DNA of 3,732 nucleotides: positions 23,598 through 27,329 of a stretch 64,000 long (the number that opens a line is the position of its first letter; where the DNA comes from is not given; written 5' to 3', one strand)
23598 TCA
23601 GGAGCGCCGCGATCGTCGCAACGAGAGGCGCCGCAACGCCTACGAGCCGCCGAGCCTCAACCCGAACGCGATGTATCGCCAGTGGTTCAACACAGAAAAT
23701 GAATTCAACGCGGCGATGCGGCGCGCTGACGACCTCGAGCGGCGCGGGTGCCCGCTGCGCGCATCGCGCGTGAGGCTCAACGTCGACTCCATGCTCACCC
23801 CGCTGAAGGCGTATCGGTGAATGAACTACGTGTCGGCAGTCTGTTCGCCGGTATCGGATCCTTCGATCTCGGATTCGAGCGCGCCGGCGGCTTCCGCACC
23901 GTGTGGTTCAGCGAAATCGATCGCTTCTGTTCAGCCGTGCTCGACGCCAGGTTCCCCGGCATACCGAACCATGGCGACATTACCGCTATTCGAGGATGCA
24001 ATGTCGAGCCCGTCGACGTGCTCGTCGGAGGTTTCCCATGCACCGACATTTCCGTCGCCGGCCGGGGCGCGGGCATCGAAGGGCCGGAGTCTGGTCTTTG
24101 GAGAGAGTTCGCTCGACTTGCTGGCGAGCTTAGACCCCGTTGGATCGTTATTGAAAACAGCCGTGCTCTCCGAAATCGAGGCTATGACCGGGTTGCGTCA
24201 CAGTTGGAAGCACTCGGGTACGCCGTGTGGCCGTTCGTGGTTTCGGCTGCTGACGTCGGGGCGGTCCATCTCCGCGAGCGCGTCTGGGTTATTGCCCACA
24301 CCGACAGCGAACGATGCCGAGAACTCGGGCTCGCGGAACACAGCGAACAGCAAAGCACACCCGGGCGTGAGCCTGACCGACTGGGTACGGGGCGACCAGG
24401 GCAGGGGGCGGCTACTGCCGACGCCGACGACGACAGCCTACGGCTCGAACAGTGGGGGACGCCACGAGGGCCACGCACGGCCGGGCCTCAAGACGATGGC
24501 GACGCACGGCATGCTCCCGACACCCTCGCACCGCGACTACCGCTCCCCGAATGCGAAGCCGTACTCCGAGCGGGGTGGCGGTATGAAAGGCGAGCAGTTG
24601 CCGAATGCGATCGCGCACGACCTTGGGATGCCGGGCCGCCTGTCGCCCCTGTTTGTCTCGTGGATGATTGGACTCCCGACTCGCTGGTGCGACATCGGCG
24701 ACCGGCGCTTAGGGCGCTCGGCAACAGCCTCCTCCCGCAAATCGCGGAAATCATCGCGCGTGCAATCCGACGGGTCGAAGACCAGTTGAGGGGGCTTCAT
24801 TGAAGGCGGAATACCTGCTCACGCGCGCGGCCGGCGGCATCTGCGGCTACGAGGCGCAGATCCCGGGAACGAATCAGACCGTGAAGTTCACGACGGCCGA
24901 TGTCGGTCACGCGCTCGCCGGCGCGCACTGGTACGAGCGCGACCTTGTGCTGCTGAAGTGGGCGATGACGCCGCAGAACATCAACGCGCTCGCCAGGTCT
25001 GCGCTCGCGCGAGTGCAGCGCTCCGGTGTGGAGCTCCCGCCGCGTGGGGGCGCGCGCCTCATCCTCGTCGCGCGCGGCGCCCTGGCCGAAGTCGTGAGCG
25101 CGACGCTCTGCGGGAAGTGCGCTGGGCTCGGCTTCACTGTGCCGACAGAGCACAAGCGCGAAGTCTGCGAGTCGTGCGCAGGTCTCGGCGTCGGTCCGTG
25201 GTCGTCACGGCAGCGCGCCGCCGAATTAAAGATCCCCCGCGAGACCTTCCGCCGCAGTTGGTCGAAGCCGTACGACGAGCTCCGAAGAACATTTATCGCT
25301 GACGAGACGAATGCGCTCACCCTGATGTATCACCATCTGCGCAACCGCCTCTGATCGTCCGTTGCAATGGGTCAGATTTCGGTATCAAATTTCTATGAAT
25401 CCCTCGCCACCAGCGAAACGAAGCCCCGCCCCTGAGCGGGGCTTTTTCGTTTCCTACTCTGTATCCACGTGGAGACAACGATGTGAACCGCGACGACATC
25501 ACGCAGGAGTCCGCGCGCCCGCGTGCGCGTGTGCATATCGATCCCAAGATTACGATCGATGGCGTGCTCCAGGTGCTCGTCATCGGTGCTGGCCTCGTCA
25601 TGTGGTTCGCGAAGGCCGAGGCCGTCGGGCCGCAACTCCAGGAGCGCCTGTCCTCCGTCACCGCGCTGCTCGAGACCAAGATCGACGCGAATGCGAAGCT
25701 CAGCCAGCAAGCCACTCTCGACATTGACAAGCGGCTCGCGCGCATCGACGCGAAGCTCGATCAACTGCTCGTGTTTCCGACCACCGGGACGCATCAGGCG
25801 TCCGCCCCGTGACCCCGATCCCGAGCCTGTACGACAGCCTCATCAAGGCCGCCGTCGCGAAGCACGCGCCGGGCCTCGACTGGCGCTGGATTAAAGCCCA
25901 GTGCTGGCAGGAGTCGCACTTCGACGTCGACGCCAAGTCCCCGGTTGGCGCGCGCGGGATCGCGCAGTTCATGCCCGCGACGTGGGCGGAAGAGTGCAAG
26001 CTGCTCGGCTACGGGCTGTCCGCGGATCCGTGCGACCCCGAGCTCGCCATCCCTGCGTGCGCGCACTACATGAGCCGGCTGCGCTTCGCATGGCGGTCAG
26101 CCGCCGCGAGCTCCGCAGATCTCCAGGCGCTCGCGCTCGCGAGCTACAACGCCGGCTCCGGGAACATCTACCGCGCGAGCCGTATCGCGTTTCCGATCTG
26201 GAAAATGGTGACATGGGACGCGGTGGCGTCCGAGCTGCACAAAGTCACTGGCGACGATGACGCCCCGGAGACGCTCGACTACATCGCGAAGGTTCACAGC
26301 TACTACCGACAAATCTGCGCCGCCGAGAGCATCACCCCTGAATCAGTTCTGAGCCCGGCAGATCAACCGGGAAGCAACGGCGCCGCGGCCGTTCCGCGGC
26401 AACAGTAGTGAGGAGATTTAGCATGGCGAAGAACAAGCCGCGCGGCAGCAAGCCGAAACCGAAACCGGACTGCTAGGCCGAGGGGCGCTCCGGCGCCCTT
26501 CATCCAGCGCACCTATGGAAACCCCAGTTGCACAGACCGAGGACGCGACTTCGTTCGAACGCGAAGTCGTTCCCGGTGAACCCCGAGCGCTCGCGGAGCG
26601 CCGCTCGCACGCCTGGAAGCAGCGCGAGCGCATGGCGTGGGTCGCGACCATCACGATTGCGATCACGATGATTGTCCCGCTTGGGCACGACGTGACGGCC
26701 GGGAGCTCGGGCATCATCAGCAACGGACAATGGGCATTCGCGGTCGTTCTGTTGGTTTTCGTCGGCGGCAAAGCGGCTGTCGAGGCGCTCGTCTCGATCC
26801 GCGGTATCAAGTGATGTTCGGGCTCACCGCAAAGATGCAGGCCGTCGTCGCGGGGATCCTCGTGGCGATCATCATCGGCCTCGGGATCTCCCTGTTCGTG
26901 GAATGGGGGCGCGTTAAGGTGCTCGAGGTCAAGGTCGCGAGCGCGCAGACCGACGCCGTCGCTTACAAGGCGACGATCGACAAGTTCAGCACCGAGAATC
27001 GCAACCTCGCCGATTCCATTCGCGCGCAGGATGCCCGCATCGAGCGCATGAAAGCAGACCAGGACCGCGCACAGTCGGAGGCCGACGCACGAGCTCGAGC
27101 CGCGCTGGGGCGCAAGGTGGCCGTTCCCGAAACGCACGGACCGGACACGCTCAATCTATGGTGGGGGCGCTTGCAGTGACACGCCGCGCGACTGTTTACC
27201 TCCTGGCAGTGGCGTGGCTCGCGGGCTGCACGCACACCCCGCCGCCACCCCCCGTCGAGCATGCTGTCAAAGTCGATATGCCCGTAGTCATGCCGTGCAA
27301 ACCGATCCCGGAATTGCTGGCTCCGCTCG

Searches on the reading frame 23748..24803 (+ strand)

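Call 99: search_protein_families(library=phrogs, proteins=[window:23748-24803:+], max_evalue=0.001)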
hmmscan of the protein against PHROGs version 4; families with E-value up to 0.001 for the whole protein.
window:23748-24803:+ (351 aa): 7 families
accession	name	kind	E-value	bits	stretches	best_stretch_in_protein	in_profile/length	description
phrog_363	-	other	2.3e-70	238.3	1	10-348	37-320/327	DNA methyltransferase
phrog_116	-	other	4.3e-60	204.9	1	19-346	200-495/779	DNA methyltransferase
phrog_32758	-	other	6.6e-09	36.7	1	147-192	6-51/154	DNA methyltransferase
phrog_29583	-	other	1.5e-08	34.9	1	81-185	70-190/468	DNA methyltransferase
phrog_5999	-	other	8.7e-08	33.2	1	32-108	8-88/109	DNA methyltransferase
phrog_864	-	DNA, RNA and nucleotide metabolism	6.4e-05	22.6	1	84-142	691-749/1064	DNA primase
phrog_16427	-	other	0.00058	20.6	0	28-69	177-219/235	DNA methyltransferase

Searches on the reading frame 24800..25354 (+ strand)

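Call 99: search_protein_families(library=phrogs, proteins=[window:24800-25354:+], max_evalue=0.001)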
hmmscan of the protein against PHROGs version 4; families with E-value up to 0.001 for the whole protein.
window:24800-25354:+ (184 aa): 1 family
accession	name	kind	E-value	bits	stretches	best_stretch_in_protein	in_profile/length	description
phrog_127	-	transcription regulation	1.7e-06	28.9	1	102-176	162-247/253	anti-termination protein Q-like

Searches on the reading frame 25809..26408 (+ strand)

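Call 99: search_protein_families(library=phrogs, proteins=[window:25809-26408:+], max_evalue=0.001)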
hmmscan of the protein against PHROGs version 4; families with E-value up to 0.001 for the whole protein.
window:25809-26408:+ (199 aa): 9 families
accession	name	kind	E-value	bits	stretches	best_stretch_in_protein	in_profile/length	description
phrog_669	-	lysis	1.8e-29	102.8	1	6-174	917-1061/1946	endolysin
phrog_342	-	head and packaging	5.2e-16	58.9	1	6-128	13-124/1235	internal virion protein with endolysin domain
phrog_2013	-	tail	9.1e-15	55.4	1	5-185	465-609/657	lytic tail protein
phrog_14342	-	tail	1.2e-07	32.7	1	22-141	153-255/272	lytic tail fiber protein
phrog_28504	-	tail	9.9e-06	25.6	1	27-123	250-333/597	lytic tail fiber protein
phrog_13449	-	other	2.5e-05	24.9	1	11-120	10-102/269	transglycosylase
phrog_28014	-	unknown function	3.8e-05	24.4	1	33-126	57-138/224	-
phrog_4067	-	other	7.4e-05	22.3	1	17-105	677-773/980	transglycosylase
phrog_10475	-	lysis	0.00024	20.9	1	40-164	305-394/700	endolysin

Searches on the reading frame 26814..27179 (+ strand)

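Call 99: search_protein_families(library=phrogs, proteins=[window:26814-27179:+], max_evalue=0.001)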
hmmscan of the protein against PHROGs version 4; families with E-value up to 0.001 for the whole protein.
window:26814-27179:+ (121 aa): 2 families
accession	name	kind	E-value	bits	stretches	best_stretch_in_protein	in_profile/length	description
phrog_739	-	lysis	1.4e-06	29.5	1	9-95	4-90/122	Rz-like spanin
phrog_4349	-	lysis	0.00017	22.6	1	7-88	2-83/142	Rz-like spanin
